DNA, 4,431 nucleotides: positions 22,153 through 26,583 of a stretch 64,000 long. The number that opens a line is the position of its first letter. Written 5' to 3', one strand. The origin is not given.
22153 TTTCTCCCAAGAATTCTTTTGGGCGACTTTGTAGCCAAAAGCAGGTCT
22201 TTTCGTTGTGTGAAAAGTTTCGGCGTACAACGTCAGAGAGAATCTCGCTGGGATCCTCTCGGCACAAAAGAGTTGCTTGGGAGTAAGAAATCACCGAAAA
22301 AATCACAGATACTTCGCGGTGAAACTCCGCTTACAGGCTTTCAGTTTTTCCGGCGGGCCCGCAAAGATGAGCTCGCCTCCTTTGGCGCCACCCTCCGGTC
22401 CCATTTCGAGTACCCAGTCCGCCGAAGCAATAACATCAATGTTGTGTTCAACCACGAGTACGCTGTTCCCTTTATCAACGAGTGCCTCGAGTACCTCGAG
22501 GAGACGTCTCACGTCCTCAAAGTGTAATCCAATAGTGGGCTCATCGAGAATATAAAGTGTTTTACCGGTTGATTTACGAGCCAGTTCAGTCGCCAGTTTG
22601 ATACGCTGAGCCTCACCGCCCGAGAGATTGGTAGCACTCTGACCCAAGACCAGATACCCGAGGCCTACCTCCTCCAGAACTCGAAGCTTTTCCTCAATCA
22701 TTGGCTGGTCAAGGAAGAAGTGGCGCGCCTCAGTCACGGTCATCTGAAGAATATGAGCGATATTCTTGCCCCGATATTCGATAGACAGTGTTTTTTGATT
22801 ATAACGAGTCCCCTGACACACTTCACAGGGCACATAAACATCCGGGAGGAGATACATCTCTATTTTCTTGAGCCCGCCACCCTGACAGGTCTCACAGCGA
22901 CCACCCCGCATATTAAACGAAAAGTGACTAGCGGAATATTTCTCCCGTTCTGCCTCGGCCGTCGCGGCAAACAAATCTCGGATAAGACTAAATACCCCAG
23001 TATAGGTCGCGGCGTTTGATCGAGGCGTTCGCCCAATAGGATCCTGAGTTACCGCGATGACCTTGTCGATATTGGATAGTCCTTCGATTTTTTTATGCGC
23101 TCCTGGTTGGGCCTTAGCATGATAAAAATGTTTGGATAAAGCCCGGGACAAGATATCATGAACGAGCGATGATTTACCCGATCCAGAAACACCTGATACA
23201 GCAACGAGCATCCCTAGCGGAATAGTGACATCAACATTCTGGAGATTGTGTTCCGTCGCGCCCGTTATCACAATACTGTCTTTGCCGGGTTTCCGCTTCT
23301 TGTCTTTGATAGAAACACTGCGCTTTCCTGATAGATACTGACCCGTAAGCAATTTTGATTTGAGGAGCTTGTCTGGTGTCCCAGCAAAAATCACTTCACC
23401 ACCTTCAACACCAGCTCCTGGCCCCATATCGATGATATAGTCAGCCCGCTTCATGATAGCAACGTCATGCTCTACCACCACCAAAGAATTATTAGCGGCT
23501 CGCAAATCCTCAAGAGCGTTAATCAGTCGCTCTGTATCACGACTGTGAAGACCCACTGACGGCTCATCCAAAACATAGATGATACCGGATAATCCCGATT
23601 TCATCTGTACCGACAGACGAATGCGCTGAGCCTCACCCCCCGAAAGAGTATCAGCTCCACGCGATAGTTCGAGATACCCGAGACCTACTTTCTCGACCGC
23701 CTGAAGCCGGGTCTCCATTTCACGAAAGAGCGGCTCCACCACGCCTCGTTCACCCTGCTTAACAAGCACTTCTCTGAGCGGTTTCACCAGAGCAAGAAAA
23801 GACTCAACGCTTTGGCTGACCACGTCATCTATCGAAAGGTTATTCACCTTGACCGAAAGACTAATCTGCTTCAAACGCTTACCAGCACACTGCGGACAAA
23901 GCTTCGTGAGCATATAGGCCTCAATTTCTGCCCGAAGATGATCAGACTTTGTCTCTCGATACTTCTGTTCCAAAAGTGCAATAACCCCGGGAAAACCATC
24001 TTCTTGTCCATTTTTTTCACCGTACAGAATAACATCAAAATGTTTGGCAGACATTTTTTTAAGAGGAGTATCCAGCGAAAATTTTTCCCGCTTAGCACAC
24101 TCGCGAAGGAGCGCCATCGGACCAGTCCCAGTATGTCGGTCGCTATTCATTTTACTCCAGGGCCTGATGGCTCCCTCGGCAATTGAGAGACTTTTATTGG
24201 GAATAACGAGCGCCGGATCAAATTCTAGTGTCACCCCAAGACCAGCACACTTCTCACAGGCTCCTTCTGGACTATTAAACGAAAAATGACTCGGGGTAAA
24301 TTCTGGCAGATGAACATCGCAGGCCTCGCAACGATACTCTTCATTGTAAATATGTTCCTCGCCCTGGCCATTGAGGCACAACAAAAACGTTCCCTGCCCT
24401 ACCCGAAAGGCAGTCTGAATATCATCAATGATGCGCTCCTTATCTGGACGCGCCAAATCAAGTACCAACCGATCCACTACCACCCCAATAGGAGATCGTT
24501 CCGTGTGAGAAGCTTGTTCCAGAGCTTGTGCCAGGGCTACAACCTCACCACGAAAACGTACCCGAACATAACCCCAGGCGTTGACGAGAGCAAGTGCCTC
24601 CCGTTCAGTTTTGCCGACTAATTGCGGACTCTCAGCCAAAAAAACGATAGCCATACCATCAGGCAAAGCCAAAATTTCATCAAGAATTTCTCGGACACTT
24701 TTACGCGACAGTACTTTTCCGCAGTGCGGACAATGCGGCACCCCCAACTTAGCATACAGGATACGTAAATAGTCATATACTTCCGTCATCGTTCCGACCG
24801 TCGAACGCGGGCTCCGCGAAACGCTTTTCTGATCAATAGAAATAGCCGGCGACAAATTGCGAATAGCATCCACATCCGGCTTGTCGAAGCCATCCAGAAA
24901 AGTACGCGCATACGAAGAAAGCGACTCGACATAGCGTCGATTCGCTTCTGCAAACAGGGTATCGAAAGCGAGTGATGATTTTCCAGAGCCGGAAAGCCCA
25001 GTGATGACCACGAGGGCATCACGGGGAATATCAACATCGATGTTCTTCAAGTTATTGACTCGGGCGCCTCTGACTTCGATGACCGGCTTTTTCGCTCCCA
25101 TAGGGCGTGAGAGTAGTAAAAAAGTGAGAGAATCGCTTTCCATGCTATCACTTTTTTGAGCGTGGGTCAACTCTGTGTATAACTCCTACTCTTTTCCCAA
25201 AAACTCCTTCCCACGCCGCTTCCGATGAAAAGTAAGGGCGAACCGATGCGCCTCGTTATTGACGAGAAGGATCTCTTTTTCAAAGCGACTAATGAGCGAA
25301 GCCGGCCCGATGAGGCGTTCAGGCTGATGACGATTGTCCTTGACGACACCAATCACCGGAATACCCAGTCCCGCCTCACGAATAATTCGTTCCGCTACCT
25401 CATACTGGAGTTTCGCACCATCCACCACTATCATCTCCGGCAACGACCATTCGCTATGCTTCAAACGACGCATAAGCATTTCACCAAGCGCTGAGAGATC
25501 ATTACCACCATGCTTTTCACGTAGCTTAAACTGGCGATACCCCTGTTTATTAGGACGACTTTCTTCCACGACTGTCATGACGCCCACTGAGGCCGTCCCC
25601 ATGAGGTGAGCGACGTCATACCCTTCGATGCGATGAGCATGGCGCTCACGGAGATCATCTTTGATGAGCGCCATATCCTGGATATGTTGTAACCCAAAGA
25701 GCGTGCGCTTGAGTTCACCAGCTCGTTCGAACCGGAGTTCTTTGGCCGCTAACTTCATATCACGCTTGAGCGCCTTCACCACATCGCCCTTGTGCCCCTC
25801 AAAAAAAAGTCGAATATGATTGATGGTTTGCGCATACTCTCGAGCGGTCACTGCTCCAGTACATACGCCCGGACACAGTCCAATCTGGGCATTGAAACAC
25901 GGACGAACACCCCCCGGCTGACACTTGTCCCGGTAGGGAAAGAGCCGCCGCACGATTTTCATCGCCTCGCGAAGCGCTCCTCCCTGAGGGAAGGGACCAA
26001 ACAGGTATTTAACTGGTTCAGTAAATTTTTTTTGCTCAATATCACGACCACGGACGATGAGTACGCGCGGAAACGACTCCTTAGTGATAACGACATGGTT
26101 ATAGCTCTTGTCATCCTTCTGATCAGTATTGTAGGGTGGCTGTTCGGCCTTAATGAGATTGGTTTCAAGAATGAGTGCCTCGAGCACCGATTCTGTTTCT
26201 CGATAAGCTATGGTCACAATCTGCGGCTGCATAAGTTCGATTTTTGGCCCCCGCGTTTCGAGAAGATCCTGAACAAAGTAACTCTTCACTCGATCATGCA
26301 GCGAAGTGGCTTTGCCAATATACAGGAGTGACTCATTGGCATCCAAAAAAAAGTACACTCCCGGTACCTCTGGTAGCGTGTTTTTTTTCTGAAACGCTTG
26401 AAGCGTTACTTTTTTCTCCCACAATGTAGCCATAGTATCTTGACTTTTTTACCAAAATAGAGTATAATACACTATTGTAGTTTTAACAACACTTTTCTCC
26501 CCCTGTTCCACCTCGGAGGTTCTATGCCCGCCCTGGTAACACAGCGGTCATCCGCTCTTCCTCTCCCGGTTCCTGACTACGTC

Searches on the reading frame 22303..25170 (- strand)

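Call 81: search_protein_families(library=pfam, proteins=[window:22303-25170:-], max_evalue=0.00001)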
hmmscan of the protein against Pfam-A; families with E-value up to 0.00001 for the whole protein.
window:22303-25170:- (955 aa): 8 families
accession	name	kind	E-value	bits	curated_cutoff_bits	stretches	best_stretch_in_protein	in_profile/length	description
PF17755.6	UvrA_DNA-bind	-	6.5e-23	81.6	23.2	1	318-417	1-109/110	UvrA DNA-binding domain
PF00005.33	ABC_tran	-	5.2e-20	72.9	25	0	798-879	55-136/137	ABC transporter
PF17760.6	UvrA_inter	-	1.8e-14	54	23.3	1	158-262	2-103/109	UvrA interaction domain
PF02463.25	SMC_N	-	1.3e-11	44.8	40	0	654-922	24-210/220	RecF/RecN/SMC N terminal domain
PF13191.12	AAA_16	-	6e-10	40.3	32.6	0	654-746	25-95/167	AAA ATPase domain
PF13304.12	AAA_21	-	1.9e-09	38.5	27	0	845-907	234-296/304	AAA domain, putative AbiEii toxin, Type IV TA system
PF20703.3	nSTAND1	-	3.3e-07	30.7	27.1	0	654-679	34-59/379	Novel STAND NTPase 1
PF13555.12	AAA_29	-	2.1e-06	27.8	27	0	46-67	17-38/61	P-loop containing region of AAA domain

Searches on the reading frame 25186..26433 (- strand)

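Call 81: search_protein_families(library=pfam, proteins=[window:25186-26433:-], max_evalue=0.00001)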
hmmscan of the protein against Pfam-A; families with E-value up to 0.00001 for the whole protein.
window:25186-26433:- (415 aa): 2 families
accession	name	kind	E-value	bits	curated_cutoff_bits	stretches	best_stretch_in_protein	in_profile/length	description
PF08459.17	UvrC_RNaseH_dom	-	5.1e-31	108.1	22.3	1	264-399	8-158/159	UvrC RNAse H endonuclease domain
PF01541.30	GIY-YIG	-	4.2e-07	30.6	22.6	1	25-102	3-78/78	GIY-YIG catalytic domain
